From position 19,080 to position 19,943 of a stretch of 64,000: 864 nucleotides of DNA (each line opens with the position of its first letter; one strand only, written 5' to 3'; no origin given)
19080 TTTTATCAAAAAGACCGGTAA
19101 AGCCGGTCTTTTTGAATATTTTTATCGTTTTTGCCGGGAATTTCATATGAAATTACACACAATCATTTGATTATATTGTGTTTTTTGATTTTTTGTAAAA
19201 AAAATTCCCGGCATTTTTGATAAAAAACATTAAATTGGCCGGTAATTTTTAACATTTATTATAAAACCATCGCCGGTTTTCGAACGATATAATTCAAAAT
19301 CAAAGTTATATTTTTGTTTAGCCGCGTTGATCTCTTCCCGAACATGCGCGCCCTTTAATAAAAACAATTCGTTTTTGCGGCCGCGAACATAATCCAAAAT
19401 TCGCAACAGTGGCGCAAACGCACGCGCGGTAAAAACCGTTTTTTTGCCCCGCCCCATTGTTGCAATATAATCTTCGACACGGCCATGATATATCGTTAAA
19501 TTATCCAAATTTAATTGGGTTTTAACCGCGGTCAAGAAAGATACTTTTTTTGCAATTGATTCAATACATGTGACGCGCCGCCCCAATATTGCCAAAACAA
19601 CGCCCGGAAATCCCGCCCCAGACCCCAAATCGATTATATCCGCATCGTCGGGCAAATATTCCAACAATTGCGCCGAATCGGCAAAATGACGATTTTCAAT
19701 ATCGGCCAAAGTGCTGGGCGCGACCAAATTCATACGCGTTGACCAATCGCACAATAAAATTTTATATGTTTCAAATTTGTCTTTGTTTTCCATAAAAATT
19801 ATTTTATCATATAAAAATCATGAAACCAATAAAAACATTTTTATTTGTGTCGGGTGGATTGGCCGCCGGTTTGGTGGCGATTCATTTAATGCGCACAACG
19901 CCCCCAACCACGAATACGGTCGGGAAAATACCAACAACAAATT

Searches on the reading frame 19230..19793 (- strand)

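Call 46: search_protein_families(library=pfam, proteins=[window:19230-19793:-], max_evalue=0.001)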
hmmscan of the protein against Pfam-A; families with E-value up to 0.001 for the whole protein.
window:19230-19793:- (187 aa): 1 family
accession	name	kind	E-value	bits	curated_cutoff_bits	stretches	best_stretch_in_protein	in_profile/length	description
PF02527.21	GidB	-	3.6e-38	131.2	27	1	4-165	2-166/184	rRNA small subunit methyltransferase G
